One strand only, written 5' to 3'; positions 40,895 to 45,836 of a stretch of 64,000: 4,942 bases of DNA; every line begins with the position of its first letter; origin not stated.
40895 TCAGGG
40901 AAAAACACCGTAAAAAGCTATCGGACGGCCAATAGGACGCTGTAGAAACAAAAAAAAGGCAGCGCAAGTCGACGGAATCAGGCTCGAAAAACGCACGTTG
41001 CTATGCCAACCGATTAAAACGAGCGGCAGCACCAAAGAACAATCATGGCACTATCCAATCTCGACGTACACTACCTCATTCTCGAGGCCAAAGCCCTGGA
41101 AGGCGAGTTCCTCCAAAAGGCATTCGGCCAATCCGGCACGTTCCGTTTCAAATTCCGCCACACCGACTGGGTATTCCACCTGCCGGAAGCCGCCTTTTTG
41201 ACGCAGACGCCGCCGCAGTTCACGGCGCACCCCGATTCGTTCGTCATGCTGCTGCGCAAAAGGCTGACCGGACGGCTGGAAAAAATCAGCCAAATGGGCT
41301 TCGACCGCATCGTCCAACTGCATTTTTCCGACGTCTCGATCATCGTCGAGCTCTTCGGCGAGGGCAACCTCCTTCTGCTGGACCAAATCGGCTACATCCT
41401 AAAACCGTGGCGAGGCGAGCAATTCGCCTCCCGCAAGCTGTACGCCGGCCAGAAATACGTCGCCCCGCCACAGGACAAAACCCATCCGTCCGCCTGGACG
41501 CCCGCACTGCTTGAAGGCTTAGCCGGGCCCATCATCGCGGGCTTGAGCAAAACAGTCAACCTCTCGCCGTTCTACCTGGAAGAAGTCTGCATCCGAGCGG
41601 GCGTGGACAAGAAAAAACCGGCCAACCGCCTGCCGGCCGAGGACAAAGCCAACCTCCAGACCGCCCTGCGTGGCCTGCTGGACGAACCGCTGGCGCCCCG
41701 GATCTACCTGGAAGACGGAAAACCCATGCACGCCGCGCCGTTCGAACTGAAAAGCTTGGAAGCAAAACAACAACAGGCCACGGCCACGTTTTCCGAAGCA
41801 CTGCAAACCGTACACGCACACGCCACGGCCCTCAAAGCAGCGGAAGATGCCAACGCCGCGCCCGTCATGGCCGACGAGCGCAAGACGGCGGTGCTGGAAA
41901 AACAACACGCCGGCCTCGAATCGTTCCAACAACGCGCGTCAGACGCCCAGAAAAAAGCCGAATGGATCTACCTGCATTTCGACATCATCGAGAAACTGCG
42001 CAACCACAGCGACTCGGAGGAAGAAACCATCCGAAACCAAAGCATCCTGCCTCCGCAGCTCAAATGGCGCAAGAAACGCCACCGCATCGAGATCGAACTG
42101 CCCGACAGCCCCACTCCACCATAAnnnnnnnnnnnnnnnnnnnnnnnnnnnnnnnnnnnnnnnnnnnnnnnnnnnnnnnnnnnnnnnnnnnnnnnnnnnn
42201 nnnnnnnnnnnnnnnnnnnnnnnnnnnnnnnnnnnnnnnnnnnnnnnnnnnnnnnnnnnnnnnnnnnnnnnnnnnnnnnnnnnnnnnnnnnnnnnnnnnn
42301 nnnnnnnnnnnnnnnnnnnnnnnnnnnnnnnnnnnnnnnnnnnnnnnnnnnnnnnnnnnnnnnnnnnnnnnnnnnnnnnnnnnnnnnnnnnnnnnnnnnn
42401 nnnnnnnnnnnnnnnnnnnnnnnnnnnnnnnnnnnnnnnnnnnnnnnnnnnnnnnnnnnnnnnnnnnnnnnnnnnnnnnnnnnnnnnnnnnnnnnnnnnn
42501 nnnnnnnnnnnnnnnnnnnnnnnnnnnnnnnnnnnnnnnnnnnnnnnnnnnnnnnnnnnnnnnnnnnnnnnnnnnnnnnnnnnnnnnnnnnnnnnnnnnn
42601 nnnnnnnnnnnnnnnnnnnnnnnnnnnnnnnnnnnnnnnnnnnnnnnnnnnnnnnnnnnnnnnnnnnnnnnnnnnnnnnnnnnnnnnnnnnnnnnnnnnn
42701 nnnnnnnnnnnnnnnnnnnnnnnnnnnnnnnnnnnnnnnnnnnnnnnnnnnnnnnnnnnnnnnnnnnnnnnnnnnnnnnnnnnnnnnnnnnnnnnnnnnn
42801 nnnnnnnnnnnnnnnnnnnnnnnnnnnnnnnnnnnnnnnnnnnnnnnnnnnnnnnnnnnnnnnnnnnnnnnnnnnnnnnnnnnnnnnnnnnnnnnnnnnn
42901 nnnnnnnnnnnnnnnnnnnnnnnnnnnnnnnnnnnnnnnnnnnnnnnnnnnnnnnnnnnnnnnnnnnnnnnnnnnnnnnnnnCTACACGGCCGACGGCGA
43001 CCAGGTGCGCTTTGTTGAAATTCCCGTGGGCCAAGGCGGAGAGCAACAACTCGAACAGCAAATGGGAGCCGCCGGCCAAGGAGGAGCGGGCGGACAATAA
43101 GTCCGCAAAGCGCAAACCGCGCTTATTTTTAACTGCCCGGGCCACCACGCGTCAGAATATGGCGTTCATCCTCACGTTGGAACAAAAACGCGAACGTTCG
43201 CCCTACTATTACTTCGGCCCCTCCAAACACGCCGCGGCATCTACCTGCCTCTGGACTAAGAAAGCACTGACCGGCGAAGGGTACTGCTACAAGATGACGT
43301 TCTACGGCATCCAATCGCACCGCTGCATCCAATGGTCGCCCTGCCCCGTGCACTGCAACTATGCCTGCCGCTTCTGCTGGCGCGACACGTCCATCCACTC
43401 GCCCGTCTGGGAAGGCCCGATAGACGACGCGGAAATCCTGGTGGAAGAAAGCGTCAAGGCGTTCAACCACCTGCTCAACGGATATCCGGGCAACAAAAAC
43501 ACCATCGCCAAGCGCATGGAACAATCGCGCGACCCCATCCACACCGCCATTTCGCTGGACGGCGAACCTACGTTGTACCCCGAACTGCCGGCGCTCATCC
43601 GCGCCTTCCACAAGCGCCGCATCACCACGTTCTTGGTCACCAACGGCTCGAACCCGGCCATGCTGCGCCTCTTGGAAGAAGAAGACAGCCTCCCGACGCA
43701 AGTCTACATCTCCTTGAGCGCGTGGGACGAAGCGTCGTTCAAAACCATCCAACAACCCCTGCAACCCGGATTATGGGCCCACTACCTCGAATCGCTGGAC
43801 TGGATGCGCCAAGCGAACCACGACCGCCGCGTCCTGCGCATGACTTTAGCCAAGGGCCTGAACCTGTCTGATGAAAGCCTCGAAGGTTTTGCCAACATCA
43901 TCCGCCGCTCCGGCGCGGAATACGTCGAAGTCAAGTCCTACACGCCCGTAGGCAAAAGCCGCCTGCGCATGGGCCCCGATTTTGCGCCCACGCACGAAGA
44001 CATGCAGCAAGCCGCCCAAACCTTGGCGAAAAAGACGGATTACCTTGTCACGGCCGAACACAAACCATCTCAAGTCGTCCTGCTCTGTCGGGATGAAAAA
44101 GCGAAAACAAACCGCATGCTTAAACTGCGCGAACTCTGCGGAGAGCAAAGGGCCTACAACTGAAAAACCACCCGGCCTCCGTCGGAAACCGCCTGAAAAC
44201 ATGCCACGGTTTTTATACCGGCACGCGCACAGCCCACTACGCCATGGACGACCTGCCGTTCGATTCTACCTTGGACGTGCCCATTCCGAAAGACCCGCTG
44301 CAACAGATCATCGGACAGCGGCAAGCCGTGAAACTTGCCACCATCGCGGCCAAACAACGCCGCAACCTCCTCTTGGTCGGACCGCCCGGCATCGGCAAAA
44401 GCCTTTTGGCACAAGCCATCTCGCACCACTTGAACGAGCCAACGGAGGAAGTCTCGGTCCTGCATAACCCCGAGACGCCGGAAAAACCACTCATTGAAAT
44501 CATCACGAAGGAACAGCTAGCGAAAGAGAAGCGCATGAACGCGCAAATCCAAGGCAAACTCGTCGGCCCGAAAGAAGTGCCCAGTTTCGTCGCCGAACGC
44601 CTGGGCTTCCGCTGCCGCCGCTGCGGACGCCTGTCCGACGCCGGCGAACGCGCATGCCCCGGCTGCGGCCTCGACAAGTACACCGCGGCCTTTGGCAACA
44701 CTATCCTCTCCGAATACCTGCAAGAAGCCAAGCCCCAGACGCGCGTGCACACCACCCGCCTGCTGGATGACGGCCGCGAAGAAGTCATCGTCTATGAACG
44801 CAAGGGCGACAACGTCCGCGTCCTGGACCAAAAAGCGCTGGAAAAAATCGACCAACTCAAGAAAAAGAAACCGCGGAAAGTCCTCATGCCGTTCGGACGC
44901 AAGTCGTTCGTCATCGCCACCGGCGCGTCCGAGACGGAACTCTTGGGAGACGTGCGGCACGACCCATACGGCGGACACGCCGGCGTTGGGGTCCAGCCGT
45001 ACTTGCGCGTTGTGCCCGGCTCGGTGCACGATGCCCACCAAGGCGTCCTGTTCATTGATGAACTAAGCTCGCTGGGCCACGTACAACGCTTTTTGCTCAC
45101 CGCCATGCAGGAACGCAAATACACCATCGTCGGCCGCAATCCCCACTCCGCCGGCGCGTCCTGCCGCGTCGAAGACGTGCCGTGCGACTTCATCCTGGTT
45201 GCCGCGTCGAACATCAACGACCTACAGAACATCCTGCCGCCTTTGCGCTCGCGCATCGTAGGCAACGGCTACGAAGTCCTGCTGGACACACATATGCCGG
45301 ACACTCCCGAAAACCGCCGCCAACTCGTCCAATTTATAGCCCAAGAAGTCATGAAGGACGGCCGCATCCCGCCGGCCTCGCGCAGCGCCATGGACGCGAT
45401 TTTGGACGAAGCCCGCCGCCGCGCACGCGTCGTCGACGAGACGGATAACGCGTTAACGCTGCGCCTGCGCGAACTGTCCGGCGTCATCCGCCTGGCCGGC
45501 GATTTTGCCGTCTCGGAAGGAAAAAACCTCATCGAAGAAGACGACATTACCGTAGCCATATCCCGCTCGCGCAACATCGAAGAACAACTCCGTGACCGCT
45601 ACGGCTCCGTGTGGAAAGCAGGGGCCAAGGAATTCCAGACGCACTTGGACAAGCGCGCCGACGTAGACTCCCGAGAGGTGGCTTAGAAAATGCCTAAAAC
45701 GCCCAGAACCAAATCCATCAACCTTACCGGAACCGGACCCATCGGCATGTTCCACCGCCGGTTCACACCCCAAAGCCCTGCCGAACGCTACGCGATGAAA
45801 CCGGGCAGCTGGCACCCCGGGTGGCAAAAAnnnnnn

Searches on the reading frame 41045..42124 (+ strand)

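Call 56: search_protein_families(library=ncbifam, proteins=[window:41045-42124:+])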
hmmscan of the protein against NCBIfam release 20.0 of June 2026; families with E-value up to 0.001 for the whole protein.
window:41045-42124:+ (359 aa): 2 families
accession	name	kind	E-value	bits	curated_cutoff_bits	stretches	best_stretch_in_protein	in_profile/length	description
NF041120.1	RqcH_arch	equivalog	1.5e-54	185.9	400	1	4-328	1-338/645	ribosome rescue protein RqcH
NF038240.1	fibro_bind_EfbA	exception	3.8e-09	35.7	1025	1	53-256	62-278/567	fibronectin-binding protein EfbA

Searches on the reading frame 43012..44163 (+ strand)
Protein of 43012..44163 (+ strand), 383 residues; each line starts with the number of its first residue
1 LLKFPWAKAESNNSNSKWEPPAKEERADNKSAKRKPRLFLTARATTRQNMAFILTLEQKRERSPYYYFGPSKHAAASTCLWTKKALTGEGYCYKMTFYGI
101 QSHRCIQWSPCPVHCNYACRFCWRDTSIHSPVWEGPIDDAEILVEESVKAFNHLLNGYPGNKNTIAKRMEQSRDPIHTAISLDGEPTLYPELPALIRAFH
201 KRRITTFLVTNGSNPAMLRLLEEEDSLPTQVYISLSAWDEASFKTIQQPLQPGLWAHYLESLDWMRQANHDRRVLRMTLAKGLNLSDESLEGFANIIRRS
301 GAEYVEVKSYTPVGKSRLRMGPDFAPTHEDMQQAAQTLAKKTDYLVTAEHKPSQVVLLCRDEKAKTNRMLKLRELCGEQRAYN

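Call 80: search_protein_families(library=pfam, proteins=[window:43012-44163:+], max_evalue=0.001)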
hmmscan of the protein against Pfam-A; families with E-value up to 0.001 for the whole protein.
window:43012-44163:+ (383 aa): 2 families
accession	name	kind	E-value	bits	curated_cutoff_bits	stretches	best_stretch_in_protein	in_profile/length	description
PF04055.27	Radical_SAM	-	1.3e-16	61.6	29.5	1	114-288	6-160/166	Radical SAM superfamily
PF08608.17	Wyosine_form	-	7.6e-12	45.7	22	1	301-358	3-61/63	Wyosine base formation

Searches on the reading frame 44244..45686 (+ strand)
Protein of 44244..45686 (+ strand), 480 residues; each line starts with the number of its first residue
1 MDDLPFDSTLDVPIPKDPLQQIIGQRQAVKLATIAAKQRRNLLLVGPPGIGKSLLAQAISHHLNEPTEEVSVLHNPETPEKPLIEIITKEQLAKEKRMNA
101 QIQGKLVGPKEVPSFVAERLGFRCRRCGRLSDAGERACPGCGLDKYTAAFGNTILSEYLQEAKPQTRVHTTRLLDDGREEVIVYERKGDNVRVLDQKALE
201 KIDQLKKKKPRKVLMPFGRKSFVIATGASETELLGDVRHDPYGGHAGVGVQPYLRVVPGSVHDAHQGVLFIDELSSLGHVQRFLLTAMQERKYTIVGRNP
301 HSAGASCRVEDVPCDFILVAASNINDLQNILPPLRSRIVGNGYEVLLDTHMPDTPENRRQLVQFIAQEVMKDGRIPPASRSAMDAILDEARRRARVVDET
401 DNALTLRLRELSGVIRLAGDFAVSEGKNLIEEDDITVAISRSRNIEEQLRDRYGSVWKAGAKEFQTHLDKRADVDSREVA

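Call 56: search_protein_families(library=ncbifam, proteins=[window:44244-45686:+])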
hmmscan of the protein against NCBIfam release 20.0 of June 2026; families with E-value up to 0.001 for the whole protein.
window:44244-45686:+ (480 aa): 21 families
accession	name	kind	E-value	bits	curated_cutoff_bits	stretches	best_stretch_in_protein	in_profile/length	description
TIGR00764.1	lon_rel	equivalog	1.7e-104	350.6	516.6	2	218-455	170-404/608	ATP-dependent protease LonB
NF038308.1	RNA_repair_RtcR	equivalog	9.4e-12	44.5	650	1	259-323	272-327/530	RNA repair transcriptional activator RtcR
TIGR00368.1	TIGR00368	hypoth_equivalog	2.6e-11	42.8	362.4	1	19-67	191-239/499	YifB family Mg chelatase-like AAA ATPase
NF007365.0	PRK09862.1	equivalog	2.3e-09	36.4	530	1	16-65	187-236/506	YifB family Mg chelatase-like AAA ATPase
TIGR02902.1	spore_lonB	equivalog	5.8e-09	35.1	723.3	1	233-348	143-265/531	ATP-dependent protease LonB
TIGR02903.1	spore_lon_C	equivalog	1.3e-07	30.6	678.8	0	257-341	257-348/615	Lon family ATP-dependent protease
NF000868.0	PRK00080.1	equivalog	4.2e-07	29.2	282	0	18-67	23-79/330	Holliday junction branch migration DNA helicase RuvB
TIGR00635.1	ruvB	equivalog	4e-06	26.1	299.05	1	22-66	6-57/305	Holliday junction branch migration DNA helicase RuvB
NF038214.1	IS21_help_AAA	equivalog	6.7e-05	22.7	200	1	30-65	80-116/232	IS21-like element helper ATPase IstB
NF003069.1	PRK03992.1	subfamily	0.00015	21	500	0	37-64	163-190/379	proteasome-activating nucleotidase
TIGR01242.2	TIGR01242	subfamily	0.00017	20.7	500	0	39-64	148-173/362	proteasome-activating nucleotidase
NF005304.0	PRK06835.1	equivalog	0.00021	20.5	215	1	30-99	174-238/330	ATP-binding protein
TIGR03420.1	DnaA_homol_Hda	equivalog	0.00029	20.4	194.8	0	34-80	33-79/226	DnaA regulatory inactivator Hda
NF003745.1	PRK05342.1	equivalog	0.00033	19.6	359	0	38-66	108-136/418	ATP-dependent Clp protease ATP-binding subunit ClpX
NF009067.0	PRK12402.1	equivalog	0.00036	19.6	317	1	19-69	14-68/340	replication factor C small subunit 2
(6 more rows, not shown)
